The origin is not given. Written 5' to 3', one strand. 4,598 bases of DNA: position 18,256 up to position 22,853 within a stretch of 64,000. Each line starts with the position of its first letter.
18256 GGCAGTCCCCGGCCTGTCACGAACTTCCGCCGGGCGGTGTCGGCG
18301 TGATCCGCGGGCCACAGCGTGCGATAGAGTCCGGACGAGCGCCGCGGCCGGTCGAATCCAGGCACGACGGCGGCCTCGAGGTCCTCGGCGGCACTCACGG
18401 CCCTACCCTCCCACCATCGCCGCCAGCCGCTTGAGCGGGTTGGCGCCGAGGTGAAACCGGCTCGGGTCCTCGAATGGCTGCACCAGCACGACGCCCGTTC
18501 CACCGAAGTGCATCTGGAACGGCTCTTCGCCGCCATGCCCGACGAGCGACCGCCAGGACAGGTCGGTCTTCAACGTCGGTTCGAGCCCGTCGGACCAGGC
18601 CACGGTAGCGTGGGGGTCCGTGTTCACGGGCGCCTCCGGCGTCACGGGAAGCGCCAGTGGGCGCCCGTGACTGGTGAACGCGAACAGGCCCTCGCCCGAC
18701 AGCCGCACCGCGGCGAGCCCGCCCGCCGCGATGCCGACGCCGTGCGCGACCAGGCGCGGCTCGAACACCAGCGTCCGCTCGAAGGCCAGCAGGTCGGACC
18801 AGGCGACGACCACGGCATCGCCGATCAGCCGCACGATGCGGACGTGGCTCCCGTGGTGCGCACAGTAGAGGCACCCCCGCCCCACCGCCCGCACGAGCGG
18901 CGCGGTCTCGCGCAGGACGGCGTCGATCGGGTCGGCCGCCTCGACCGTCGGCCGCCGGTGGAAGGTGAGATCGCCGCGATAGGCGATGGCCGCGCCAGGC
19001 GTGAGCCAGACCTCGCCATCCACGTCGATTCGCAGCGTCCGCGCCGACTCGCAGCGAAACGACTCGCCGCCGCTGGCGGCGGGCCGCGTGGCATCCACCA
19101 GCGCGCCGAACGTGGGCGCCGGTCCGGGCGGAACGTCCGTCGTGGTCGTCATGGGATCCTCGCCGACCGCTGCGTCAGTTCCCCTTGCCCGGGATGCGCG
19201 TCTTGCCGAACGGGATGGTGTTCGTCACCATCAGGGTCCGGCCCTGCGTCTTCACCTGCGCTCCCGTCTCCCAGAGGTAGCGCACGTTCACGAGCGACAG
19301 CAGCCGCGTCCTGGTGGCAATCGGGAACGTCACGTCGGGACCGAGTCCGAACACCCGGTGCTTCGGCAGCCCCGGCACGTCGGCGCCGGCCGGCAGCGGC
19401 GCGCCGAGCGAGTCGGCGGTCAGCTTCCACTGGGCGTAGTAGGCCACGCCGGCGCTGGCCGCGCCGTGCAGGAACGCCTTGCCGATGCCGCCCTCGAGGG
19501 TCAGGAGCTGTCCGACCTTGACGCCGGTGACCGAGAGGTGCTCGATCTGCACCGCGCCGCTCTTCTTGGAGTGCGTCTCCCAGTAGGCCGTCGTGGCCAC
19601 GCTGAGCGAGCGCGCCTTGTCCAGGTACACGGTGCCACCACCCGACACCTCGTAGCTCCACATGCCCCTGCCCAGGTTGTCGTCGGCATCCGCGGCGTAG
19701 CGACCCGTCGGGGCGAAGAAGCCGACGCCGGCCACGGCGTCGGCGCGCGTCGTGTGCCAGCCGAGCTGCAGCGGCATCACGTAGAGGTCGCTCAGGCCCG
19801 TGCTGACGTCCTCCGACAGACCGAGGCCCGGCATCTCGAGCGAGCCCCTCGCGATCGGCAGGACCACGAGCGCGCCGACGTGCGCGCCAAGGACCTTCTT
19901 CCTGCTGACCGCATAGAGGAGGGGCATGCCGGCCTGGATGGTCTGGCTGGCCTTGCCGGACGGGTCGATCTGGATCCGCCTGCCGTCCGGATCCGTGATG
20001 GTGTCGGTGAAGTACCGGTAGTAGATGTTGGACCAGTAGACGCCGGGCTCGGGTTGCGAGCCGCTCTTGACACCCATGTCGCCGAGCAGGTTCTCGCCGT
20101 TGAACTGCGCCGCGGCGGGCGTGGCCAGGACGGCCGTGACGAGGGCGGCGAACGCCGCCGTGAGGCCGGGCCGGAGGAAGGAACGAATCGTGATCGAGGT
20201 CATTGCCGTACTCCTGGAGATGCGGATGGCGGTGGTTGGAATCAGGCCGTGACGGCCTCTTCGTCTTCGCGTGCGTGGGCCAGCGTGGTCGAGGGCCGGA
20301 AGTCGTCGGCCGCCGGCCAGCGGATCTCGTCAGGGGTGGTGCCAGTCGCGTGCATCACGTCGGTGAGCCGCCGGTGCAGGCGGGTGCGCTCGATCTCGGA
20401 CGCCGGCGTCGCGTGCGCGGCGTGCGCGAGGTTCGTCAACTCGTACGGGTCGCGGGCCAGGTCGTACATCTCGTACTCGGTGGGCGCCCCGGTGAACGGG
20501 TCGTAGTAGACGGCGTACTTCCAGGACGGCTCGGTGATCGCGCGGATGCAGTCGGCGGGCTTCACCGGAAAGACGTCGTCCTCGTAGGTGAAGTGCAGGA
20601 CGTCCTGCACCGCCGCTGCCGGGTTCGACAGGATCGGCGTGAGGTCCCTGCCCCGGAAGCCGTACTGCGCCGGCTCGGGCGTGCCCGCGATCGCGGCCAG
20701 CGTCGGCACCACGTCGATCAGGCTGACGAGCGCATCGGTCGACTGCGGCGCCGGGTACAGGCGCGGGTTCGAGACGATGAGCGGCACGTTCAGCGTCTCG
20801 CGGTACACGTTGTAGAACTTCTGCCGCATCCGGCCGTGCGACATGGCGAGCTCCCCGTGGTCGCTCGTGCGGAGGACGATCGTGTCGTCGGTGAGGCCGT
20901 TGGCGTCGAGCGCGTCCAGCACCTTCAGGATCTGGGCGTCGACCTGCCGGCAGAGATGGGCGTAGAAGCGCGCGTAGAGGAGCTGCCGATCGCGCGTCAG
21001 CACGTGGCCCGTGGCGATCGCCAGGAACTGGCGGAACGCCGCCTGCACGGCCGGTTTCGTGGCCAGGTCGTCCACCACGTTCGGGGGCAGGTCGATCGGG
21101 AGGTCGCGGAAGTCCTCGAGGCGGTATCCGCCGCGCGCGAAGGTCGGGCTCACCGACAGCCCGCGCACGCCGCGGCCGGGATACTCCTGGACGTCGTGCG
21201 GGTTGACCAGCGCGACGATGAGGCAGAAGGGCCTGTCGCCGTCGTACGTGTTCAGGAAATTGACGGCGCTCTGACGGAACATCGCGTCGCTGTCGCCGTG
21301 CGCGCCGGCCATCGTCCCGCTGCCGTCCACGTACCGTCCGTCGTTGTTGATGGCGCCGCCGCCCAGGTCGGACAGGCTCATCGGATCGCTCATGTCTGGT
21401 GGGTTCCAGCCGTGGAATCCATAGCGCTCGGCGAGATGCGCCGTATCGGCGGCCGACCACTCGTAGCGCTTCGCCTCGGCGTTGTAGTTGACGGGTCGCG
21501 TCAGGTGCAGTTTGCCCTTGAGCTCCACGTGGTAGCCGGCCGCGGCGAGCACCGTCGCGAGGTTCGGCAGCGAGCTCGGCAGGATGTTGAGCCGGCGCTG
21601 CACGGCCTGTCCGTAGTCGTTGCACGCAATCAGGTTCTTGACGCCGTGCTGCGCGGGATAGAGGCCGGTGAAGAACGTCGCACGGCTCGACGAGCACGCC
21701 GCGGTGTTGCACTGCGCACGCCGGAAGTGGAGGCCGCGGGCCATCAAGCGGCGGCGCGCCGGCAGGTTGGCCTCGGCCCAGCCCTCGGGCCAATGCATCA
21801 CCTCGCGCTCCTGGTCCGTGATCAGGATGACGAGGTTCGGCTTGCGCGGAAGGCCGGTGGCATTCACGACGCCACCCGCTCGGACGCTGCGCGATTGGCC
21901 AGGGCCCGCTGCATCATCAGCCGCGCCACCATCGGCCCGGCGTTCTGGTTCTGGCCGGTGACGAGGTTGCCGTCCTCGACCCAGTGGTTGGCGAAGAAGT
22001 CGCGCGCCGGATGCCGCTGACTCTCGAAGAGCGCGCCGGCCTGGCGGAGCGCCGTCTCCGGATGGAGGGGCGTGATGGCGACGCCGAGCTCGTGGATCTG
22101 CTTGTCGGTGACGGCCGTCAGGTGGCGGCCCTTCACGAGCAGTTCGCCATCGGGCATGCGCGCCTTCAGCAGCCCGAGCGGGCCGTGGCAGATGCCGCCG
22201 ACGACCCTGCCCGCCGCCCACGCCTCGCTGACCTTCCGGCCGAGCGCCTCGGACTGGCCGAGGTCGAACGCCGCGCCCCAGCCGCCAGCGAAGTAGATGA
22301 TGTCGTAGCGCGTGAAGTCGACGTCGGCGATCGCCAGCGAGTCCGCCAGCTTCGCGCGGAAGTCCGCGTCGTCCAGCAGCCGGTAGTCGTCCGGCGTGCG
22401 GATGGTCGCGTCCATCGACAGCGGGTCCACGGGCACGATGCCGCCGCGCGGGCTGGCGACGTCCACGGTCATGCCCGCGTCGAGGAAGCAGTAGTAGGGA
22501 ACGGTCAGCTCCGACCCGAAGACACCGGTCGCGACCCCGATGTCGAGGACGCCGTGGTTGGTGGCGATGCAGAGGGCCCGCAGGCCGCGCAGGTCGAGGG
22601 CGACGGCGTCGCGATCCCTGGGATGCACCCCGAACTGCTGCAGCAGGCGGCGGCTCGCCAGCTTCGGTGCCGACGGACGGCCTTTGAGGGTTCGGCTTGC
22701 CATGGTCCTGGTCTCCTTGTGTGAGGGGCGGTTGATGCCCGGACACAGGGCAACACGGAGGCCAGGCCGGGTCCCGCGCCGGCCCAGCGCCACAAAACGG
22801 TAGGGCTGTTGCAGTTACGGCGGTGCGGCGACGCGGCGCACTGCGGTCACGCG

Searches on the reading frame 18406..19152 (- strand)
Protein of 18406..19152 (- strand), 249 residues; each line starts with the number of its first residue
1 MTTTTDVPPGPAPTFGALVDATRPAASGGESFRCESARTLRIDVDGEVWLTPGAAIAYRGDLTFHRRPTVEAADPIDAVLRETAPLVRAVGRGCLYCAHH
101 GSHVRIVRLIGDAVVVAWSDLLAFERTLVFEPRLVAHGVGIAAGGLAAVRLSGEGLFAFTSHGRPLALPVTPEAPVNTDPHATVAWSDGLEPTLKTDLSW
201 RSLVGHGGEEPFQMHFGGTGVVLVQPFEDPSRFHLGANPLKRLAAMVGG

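Call 40: search_protein_families(library=pfam, proteins=[window:18406-19152:-], max_evalue=0.01)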
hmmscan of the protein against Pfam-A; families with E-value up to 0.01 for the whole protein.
window:18406-19152:- (249 aa): 1 family
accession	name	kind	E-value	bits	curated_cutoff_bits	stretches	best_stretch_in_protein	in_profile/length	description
PF01987.23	AIM24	-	2.4e-16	60.5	25.7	1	37-226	8-204/205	Mitochondrial biogenesis AIM24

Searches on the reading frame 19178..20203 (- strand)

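Call 40: search_protein_families(library=pfam, proteins=[window:19178-20203:-], max_evalue=0.01)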
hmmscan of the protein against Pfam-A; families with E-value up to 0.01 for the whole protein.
window:19178-20203:- (342 aa): 1 family
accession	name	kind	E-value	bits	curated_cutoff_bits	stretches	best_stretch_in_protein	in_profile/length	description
PF13557.12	Phenol_MetA_deg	-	1.3e-27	97.9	22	1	66-325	1-239/242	Putative MetA-pathway of phenol degradation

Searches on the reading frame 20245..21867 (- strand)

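Call 40: search_protein_families(library=pfam, proteins=[window:20333-21793:-], max_evalue=0.01)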
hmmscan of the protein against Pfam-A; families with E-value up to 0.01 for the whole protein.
window:20333-21793:- (487 aa): 0 families

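Call 81: search_protein_families(library=pfam, proteins=[window:20245-21867:-], max_evalue=0.001)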
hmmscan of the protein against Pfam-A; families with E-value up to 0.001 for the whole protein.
window:20245-21867:- (541 aa): 3 families
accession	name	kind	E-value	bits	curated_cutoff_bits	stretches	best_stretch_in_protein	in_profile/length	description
PF00884.28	Sulfatase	-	3.4e-34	119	25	1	10-395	1-300/301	Sulfatase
PF16347.10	SGSH_C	-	2e-13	51.2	29.3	1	354-490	11-141/154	N-sulphoglucosamine sulphohydrolase, C-terminal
PF01663.27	Phosphodiest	-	2.2e-06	27.9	23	0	307-343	189-225/342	Type I phosphodiesterase / nucleotide pyrophosphatase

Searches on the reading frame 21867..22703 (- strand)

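Call 40: search_protein_families(library=pfam, proteins=[window:21867-22703:-], max_evalue=0.01)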
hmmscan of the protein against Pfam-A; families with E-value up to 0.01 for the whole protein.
window:21867-22703:- (279 aa): 2 families
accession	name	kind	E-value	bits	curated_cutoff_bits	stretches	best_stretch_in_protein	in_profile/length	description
PF01965.30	DJ-1_PfpI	-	3e-13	50.3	26.6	1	57-262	7-161/165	DJ-1/PfpI family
PF17124.11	ThiJ_like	-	3e-05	24.4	30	1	59-184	4-144/186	ThiJ/PfpI family-like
